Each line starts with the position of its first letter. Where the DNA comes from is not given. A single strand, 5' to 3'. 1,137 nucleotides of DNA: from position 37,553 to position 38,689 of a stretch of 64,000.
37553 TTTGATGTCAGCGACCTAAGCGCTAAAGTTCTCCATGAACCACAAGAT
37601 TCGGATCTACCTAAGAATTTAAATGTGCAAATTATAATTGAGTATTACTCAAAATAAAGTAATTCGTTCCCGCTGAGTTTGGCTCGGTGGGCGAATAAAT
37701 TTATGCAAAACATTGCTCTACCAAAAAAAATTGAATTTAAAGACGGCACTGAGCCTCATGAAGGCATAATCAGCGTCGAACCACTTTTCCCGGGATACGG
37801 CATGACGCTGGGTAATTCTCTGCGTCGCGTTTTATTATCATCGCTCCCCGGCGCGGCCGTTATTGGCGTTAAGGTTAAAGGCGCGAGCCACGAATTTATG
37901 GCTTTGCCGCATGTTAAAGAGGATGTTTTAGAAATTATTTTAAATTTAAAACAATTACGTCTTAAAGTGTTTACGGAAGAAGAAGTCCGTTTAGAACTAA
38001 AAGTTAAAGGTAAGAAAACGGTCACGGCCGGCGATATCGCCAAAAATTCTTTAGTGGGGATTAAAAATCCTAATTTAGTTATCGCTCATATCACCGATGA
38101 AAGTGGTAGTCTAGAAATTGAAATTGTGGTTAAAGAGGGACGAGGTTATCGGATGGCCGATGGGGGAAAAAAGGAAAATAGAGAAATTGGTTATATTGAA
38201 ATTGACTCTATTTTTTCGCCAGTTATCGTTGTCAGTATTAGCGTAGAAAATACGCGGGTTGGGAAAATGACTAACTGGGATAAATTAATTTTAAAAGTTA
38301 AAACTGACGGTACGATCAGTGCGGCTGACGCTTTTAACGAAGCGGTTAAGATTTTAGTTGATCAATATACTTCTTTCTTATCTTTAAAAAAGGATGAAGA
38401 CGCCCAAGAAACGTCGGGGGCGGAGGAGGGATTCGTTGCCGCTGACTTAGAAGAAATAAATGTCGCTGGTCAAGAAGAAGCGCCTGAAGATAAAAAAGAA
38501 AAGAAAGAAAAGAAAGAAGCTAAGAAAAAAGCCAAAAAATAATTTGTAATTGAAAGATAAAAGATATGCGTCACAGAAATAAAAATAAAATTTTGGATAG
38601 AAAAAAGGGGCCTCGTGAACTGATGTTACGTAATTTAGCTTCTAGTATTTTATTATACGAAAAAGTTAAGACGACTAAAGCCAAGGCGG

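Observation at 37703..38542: RNA polymerase alpha subunit appears to lack the C-terminal DNA-binding domain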

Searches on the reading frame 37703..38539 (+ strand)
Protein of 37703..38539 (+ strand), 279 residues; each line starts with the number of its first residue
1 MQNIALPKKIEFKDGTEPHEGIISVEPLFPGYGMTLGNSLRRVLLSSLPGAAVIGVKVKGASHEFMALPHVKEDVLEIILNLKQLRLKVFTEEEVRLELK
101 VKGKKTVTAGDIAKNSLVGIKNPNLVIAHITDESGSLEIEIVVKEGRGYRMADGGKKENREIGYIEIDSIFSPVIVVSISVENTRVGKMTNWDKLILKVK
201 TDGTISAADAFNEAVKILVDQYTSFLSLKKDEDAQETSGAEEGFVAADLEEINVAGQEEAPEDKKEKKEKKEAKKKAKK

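Call 3: search_protein_families(library=pfam, proteins=[window:37703-38539:+], max_evalue=10)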
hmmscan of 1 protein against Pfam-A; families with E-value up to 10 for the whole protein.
window:37703-38539:+ (279 aa): 4 families
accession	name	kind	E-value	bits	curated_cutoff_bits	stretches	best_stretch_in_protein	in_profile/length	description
PF01000.31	RNA_pol_A_bac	-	5.7e-29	101.2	33.9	1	56-172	1-119/119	RNA polymerase Rpb3/RpoA insert domain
PF01193.29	RNA_pol_L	-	1.7e-21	76.1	24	1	26-221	1-73/74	RNA polymerase Rpb3/Rpb11 dimerisation domain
PF13656.11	RNA_pol_L_2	-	2.4e-05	24.4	27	1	193-226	40-73/75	RNA polymerase Rpb3/Rpb11 dimerisation domain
PF14632.11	SPT6_acidic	-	1.6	9.6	24.4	1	230-274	6-49/87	Acidic N-terminal SPT6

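Call 4: search_protein_families(library=ncbifam, proteins=[window:37703-38539:+], max_evalue=10)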
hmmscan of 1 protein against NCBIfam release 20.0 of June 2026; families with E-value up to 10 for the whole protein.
window:37703-38539:+ (279 aa): 10 families
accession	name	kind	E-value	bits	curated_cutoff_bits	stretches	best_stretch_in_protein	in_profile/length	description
NF003519.0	PRK05182.2-5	equivalog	1.8e-80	270.3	277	1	1-257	1-231/320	DNA-directed RNA polymerase subunit alpha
NF003513.0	PRK05182.1-2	equivalog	6.1e-76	255.5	302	1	2-239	7-244/338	DNA-directed RNA polymerase subunit alpha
TIGR02027.1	rpoA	equivalog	8.9e-75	251.6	227.8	1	21-239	2-221/298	DNA-directed RNA polymerase subunit alpha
NF003515.0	PRK05182.2-1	equivalog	3.2e-71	240.2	406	1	10-236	9-235/314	DNA-directed RNA polymerase subunit alpha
NF003516.0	PRK05182.2-2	equivalog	8.7e-66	222.2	353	1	19-241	19-240/315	DNA-directed RNA polymerase subunit alpha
NF003514.0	PRK05182.1-4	equivalog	1.4e-64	217.8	434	1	24-233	22-230/338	DNA-directed RNA polymerase subunit alpha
NF003517.0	PRK05182.2-3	equivalog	9.3e-59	199.1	356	1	3-241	7-249/344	DNA-directed RNA polymerase subunit alpha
NF003518.0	PRK05182.2-4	equivalog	5.8e-58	196.5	523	1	20-231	18-228/312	DNA-directed RNA polymerase subunit alpha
NF001988.0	PRK00783.1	equivalog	6.3e-07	29.3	153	3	190-227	222-259/266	DNA-directed RNA polymerase subunit D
NF002233.0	PRK01146.1-1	equivalog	1.4e-05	24.9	79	1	193-224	51-82/92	DNA-directed RNA polymerase subunit L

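Call 5: find_homologous_proteins(query=window:37703-38539:+)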
Query window:37703-38539:+ (279 aa): 8000 proteins with E <= 0.001 among 8000 candidates; the best 120 are listed.
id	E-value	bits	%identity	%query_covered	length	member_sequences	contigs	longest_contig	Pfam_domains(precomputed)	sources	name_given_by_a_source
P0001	6.6e-171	585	100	100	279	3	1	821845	PF01000.32,PF01193.30,PF13656.12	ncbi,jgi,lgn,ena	ncbi:MAG: DNA-directed RNA polymerase subunit alpha [Patescibacteria group bacterium]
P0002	1.0e-138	479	90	84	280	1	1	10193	PF01000.32,PF01193.30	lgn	-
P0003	6.8e-129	447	88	82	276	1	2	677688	PF01000.32,PF01193.30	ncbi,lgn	-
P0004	9.9e-129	446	80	94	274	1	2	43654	PF01000.32,PF01193.30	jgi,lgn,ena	jgi:DNA-directed RNA polymerase subunit alpha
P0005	1.0e-128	446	79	89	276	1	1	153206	PF01000.32,PF01193.30,PF13656.12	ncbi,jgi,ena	ncbi:MAG: DNA-directed RNA polymerase subunit alpha [Patescibacteria group bacterium]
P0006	2.3e-128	445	81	92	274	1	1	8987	PF01000.32,PF01193.30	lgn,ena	-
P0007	4.0e-128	444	84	85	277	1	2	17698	PF01000.32,PF01193.30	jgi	jgi:DNA-directed RNA polymerase subunit alpha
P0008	1.7e-127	442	83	86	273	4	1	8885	PF01000.32,PF01193.30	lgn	-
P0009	8.0e-127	440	83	86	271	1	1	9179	PF01000.32,PF01193.30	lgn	-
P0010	8.5e-127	440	85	81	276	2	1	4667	PF01000.32,PF01193.30,PF13656.12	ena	-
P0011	8.6e-127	440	86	81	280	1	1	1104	PF01000.32,PF01193.30,PF13656.12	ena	-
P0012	8.3e-126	437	87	82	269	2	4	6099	PF01000.32,PF01193.30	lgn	-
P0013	1.5e-125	436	76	92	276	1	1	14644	PF01000.32,PF01193.30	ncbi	-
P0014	1.6e-125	436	83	84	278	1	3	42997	PF01000.32,PF01193.30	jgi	jgi:DNA-directed RNA polymerase subunit alpha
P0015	2.0e-125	436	87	82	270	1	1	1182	PF01000.32,PF01193.30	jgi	jgi:DNA-directed RNA polymerase subunit alpha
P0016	2.0e-125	436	76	92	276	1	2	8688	PF01000.32,PF01193.30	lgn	-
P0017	2.1e-125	436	84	87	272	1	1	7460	PF01000.32,PF01193.30,PF13656.12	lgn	-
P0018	2.2e-125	436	86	84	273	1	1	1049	PF01000.32,PF01193.30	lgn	-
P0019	2.9e-125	435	86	81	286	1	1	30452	PF01000.32,PF01193.30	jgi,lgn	-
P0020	3.4e-125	435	76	92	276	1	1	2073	PF01000.32,PF01193.30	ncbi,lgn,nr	ncbi:MAG: DNA-directed RNA polymerase subunit alpha [Methanomicrobia archaeon]|nr:DNA-directed RNA p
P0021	5.0e-125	434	76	92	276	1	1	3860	PF01000.32,PF01193.30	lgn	-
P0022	8.8e-125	434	82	85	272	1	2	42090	PF01000.32,PF01193.30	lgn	-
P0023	1.3e-124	433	87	82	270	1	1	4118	PF01000.32,PF01193.30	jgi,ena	-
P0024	1.8e-124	433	83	81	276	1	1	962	PF01000.32,PF01193.30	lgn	-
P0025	2.8e-124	432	84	85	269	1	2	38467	PF01000.32,PF01193.30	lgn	-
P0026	3.0e-124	432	78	90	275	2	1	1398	PF01000.32,PF01193.30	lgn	-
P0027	4.2e-124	431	83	85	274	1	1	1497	PF01000.32,PF01193.30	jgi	jgi:DNA-directed RNA polymerase subunit alpha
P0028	9.8e-124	430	80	87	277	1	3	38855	PF01000.32,PF01193.30,PF13656.12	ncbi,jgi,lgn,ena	ncbi:MAG: DNA-directed RNA polymerase subunit alpha [Patescibacteria group bacterium]|jgi:DNA-direct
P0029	1.1e-123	430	81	87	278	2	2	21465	PF01000.32,PF01193.30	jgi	jgi:DNA-directed RNA polymerase subunit alpha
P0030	1.2e-123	430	85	81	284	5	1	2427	PF01000.32,PF01193.30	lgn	-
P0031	2.6e-123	429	78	89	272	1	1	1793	PF01000.32,PF01193.30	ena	-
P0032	3.0e-123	429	79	86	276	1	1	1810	PF01000.32,PF01193.30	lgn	-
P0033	3.1e-123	429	85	82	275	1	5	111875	PF01000.32,PF01193.30,PF13656.12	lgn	-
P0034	4.4e-123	428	85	81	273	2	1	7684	PF01000.32,PF01193.30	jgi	-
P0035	4.4e-123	428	86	81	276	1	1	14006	PF01000.32,PF01193.30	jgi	jgi:DNA-directed RNA polymerase subunit alpha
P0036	5.4e-123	428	79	82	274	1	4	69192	PF01000.32,PF01193.30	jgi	-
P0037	7.2e-123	427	84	81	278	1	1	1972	PF01000.32,PF01193.30,PF13656.12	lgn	-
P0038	8.7e-123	427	82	82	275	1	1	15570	PF01000.32,PF01193.30,PF13656.12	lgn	-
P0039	9.1e-123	427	84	81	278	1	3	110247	PF01000.32,PF01193.30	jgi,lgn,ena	-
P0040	1.2e-122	427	85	81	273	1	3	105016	PF01000.32,PF01193.30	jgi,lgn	-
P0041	1.3e-122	426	81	85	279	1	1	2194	PF01000.32,PF01193.30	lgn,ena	-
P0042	1.3e-122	426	84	81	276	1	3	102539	PF01000.32,PF01193.30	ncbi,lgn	-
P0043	1.7e-122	426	84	84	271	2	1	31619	PF01000.32,PF01193.30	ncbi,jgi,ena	ncbi:MAG: DNA-directed RNA polymerase subunit alpha [Patescibacteria group bacterium]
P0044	1.9e-122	426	83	82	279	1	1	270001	PF01000.32,PF01193.30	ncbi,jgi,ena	ncbi:MAG: DNA-directed RNA polymerase subunit alpha [Patescibacteria group bacterium]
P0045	2.0e-122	426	86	81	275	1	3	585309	PF01000.32,PF01193.30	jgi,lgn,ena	-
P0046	2.4e-122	426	76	96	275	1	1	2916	PF01000.32,PF01193.30,PF13656.12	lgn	-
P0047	2.6e-122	425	73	96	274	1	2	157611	PF01000.32,PF01193.30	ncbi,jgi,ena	ncbi:MAG: DNA-directed RNA polymerase subunit alpha [Patescibacteria group bacterium]|jgi:DNA-direct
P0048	2.9e-122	425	85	81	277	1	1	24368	PF01000.32,PF01193.30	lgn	-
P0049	3.1e-122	425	83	81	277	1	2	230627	PF01000.32,PF01193.30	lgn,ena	-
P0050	3.4e-122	425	80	84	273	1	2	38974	PF01000.32,PF01193.30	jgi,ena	jgi:DNA-directed RNA polymerase subunit alpha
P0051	4.0e-122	425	81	84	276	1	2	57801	PF01000.32,PF01193.30,PF13656.12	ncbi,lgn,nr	ncbi:MAG: DNA-directed RNA polymerase subunit alpha [Candidatus Falkowbacteria bacterium]|nr:DNA-dir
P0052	4.6e-122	425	81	82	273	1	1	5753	PF01000.32,PF01193.30,PF13656.12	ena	-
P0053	8.3e-122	424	83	81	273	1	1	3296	PF01000.32,PF01193.30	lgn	-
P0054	9.0e-122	424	85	82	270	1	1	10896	PF01000.32,PF01193.30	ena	-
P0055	9.1e-122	424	75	94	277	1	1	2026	PF01000.32,PF01193.30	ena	-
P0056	9.1e-122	424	84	81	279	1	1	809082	PF01000.32,PF01193.30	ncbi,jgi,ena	ncbi:MAG: DNA-directed RNA polymerase subunit alpha [Patescibacteria group bacterium]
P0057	1.0e-121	423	83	82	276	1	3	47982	PF01000.32,PF01193.30,PF13656.12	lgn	-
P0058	1.1e-121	423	84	82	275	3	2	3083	PF01000.32,PF01193.30,PF13656.12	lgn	-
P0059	1.3e-121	423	80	87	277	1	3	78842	PF01000.32,PF01193.30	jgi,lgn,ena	-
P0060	1.4e-121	423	83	81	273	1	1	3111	PF01000.32,PF01193.30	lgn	-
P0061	1.6e-121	423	79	89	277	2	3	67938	PF01000.32,PF01193.30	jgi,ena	-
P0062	1.6e-121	423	83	82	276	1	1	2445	PF01000.32,PF01193.30,PF13656.12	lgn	-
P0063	1.7e-121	423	84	82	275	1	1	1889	PF01000.32,PF01193.30,PF13656.12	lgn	-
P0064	2.0e-121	423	84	82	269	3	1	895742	PF01000.32,PF01193.30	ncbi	-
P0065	4.0e-121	422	79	86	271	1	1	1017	PF01000.32,PF01193.30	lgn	-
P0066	4.3e-121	421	76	93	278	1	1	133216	PF01000.32,PF01193.30,PF13656.12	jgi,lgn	jgi:DNA-directed RNA polymerase subunit alpha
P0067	4.4e-121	421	75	92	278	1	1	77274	PF01000.32,PF01193.30,PF13656.12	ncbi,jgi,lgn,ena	-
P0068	6.1e-121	421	75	90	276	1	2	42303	PF01000.32,PF01193.30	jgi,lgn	-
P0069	7.9e-121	421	82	81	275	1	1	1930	PF01000.32,PF01193.30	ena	-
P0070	9.4e-121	420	81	84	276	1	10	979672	PF01000.32,PF01193.30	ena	-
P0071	1.1e-120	420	82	82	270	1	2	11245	PF01000.32,PF01193.30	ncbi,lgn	-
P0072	1.2e-120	420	82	81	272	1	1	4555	PF01000.32,PF01193.30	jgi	jgi:DNA-directed RNA polymerase subunit alpha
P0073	1.3e-120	420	81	85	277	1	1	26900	PF01000.32,PF01193.30,PF13656.12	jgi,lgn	jgi:DNA-directed RNA polymerase subunit alpha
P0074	1.5e-120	420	82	82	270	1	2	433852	PF01000.32,PF01193.30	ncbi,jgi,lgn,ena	ncbi:MAG: DNA-directed RNA polymerase subunit alpha [Patescibacteria group bacterium]|jgi:DNA-direct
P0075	1.5e-120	420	84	81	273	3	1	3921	PF01000.32,PF01193.30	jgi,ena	-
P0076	1.7e-120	420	81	82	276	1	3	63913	PF01000.32,PF01193.30,PF13656.12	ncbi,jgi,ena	ncbi:MAG: DNA-directed RNA polymerase subunit alpha [Patescibacteria group bacterium]|jgi:DNA-direct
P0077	2.0e-120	419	80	86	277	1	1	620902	PF01000.32,PF01193.30,PF13656.12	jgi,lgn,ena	-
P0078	2.5e-120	419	80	85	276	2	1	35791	PF01000.32,PF01193.30,PF13656.12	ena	-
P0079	2.5e-120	419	79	82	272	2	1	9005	PF01000.32,PF01193.30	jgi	-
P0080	3.0e-120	419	83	82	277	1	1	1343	PF01000.32,PF01193.30,PF13656.12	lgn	-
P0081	3.0e-120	419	81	85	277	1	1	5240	PF01000.32,PF01193.30,PF13656.12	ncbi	-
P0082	4.1e-120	418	73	98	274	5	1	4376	PF01000.32,PF01193.30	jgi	jgi:DNA-directed RNA polymerase subunit alpha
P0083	4.5e-120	418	84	82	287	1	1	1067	PF01000.32,PF01193.30,PF13656.12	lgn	-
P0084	4.6e-120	418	79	85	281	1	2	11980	PF01000.32,PF01193.30,PF13656.12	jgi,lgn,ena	-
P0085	4.8e-120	418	82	81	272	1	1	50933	PF01000.32,PF01193.30,PF13656.12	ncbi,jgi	jgi:DNA-directed RNA polymerase subunit alpha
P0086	5.6e-120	418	74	95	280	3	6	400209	PF01000.32,PF01193.30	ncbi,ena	-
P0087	7.2e-120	417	80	86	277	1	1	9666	PF01000.32,PF01193.30,PF13656.12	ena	-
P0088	7.8e-120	417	81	85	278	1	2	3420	PF01000.32,PF01193.30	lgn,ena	-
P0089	8.4e-120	417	84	82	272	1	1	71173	PF01000.32,PF01193.30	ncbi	-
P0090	1.1e-119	417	83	82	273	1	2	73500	PF01000.32,PF01193.30,PF13656.12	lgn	-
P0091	1.1e-119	417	83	81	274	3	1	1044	PF01000.32,PF01193.30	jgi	jgi:DNA-directed RNA polymerase subunit alpha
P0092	1.9e-119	416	83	81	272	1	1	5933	PF01000.32,PF01193.30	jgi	-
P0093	2.3e-119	416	75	90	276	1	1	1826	PF01000.32,PF01193.30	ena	-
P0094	2.7e-119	416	77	86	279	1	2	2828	PF01000.32,PF01193.30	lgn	-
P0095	2.9e-119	415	79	85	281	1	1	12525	PF01000.32,PF01193.30,PF13656.12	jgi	jgi:DNA-directed RNA polymerase subunit alpha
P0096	3.3e-119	415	77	89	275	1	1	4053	PF01000.32,PF01193.30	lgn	-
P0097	3.4e-119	415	81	81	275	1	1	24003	PF01000.32,PF01193.30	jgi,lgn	-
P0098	4.6e-119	415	72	96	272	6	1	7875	PF01000.32,PF01193.30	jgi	-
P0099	4.6e-119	415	83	81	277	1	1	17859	PF01000.32,PF01193.30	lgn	-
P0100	5.4e-119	415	79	85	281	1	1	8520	PF01000.32,PF01193.30,PF13656.12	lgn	-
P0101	5.4e-119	415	81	83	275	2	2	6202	PF01000.32,PF01193.30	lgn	-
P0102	5.5e-119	415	83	82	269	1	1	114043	PF01000.32,PF01193.30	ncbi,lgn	-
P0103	6.2e-119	414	83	81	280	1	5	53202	PF01000.32,PF01193.30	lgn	-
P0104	8.0e-119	414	83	81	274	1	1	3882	PF01000.32,PF01193.30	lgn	-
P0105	8.9e-119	414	81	85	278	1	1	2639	PF01000.32,PF01193.30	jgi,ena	-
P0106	1.0e-118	414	81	81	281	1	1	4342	PF01000.32,PF01193.30,PF13656.12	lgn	-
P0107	1.0e-118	414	82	81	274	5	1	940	PF01000.32,PF01193.30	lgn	-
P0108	1.0e-118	414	78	88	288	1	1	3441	PF01000.32,PF01193.30,PF13656.12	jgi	-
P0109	1.0e-118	414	79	83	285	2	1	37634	PF01000.32,PF01193.30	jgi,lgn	jgi:DNA-directed RNA polymerase subunit alpha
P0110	1.2e-118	413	79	87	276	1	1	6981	PF01000.32,PF01193.30,PF13656.12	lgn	-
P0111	1.3e-118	413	81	81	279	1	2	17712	PF01000.32,PF01193.30,PF13656.12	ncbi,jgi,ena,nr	ncbi:MAG TPA: DNA-directed RNA polymerase subunit alpha [Candidatus Saccharimonadales bacterium]|nr:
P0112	1.4e-118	413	82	81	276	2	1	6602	PF01000.32,PF01193.30,PF13656.12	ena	-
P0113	1.5e-118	413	81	81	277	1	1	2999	PF01000.32,PF01193.30,PF13656.12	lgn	-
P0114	2.5e-118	412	82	82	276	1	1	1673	PF01000.32,PF01193.30,PF13656.12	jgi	-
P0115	2.5e-118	412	73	96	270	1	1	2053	PF01000.32,PF01193.30,PF13656.12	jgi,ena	-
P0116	2.6e-118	412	82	81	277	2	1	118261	PF01000.32,PF01193.30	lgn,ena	-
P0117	2.6e-118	412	76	91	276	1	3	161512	PF01000.32,PF01193.30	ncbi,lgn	ncbi:MAG: DNA-directed RNA polymerase subunit alpha [Patescibacteria group bacterium]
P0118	3.0e-118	412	81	81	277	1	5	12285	PF01000.32,PF01193.30,PF13656.12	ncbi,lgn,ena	-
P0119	3.1e-118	412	77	88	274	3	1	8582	PF01000.32,PF01193.30,PF13656.12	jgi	-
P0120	4.0e-118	412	78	87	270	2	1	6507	PF01000.32,PF01193.30,PF13656.12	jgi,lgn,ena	-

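Call 23: find_related_loci(query=window:37703-38539:+, collection=genome_contigs, flank=3000)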
Query window:37703-38539:+ (279 aa) in genome_contigs; peptide patterns used: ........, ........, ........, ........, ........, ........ (x = any residue, [..] = any of these).
599 stretches matched a pattern (row limit reached: there are more); 185 encode a relative of the query (tblastn E <= 1e-3); the best 80 are kept; 80 distinct loci.
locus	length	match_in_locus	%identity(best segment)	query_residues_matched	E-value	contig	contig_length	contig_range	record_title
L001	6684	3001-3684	88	1-228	7e-133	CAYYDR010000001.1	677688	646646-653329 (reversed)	MAG TPA_asm: uncultured Gammaproteobacteria bacterium isolate SRP302447_co2_591 genome assembly, contig: NODE_22_length_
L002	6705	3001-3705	84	1-235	2e-130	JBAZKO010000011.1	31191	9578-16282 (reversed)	MAG: Patescibacteria group bacterium isolate SO_2017_LW4_145 scaffold_3164_c1_LW137-91_2017, whole genome shotgun sequen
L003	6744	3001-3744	79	1-248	1e-130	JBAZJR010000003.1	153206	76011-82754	MAG: Patescibacteria group bacterium isolate SO_2017_LW4_124 scaffold_340_c1_LW137-91_2017, whole genome shotgun sequenc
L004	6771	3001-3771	76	1-258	4e-129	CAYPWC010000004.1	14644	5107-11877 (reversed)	MAG TPA_asm: uncultured Gammaproteobacteria bacterium isolate SRP192927_co4_865 genome assembly, contig: NODE_9000_lengt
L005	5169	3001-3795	75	1-256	7e-128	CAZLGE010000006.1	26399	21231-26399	MAG TPA_asm: uncultured Gammaproteobacteria bacterium isolate binchicken_co269_228 genome assembly, contig: NODE_1580_le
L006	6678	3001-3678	84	1-226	2e-127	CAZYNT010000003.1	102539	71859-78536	MAG TPA_asm: uncultured Gammaproteobacteria bacterium isolate SRP263991_co4_298 genome assembly, contig: NODE_113_length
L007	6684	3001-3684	84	1-228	1e-127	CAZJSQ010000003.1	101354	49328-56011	MAG TPA_asm: uncultured Gammaproteobacteria bacterium isolate SRP178699_co1_232 genome assembly, contig: NODE_119_length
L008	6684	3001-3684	84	1-228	2e-127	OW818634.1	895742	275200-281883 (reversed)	metagenome genome assembly, chromosome: 1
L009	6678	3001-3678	84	1-226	7e-128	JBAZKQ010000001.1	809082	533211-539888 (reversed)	MAG: Patescibacteria group bacterium isolate SO_2017_LW4_148 scaffold_12_c1_LW137-91_2017, whole genome shotgun sequence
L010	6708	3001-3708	81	1-234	7e-127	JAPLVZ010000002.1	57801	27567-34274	MAG: Candidatus Falkowbacteria bacterium isolate LacPavin_0419_WC90_MAG_43_11 LacPavin_0419_WC90_scaffold_7644, whole ge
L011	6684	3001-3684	83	1-228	2e-126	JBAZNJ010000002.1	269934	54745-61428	MAG: Patescibacteria group bacterium isolate SO_2017_LW4_64 scaffold_118_c1_LW137-91_2017, whole genome shotgun sequence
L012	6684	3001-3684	82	1-228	4e-126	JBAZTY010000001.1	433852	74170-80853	MAG: Patescibacteria group bacterium isolate SO_2017_GW1_214 NODE_147_length_433852_cov_2.564240_OW334_2017, whole genom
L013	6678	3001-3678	84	1-226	5e-126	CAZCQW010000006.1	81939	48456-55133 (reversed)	MAG TPA_asm: uncultured Gammaproteobacteria bacterium isolate SRP285395_co1_539 genome assembly, contig: NODE_311_length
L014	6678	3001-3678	84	1-226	7e-126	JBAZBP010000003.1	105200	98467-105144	MAG: Patescibacteria group bacterium isolate SO_2017_GW1_115 NODE_1300_length_105200_cov_1.966385_OW334_2017, whole geno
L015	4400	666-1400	78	1-243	3e-124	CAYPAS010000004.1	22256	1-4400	MAG TPA_asm: uncultured Gammaproteobacteria bacterium isolate binchicken_co206_313 genome assembly, contig: NODE_3274_le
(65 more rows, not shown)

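Call 28: search_protein_representatives(protein=window:37703-38539:+)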
Query: 279 residues. Proteins with E-value up to 0.001 (for the whole library): 8665; up to 1e-10: 5075; up to 1e-30: 1010. The best 150 are listed.
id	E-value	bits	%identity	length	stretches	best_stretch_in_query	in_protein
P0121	1.4e-89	316.6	55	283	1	1-278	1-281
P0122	6.7e-89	314.3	43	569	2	19-231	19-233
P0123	4.0e-71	256.1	40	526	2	16-244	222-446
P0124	1.4e-69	251.0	49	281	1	1-276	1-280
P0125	5.6e-69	249.0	47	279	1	1-277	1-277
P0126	2.7e-68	246.8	50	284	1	1-278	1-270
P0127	6.7e-63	229.1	47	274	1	16-272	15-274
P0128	3.0e-61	223.7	46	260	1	2-253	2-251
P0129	5.9e-61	222.7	44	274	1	3-271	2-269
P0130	7.0e-61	222.5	52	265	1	1-232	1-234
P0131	7.1e-61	222.5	46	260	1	1-263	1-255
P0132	2.0e-60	221.0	42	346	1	1-271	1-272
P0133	2.6e-60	220.7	44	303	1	1-276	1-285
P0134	5.5e-59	216.3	49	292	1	1-273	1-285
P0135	6.0e-59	216.2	49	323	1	6-226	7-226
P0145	3.6e-56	207.1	42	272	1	5-272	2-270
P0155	5.1e-55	203.3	52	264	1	1-228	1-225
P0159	3.2e-54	200.7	46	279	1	16-279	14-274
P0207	2.4e-49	184.7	44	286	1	23-277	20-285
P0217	7.7e-49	183.1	42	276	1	8-262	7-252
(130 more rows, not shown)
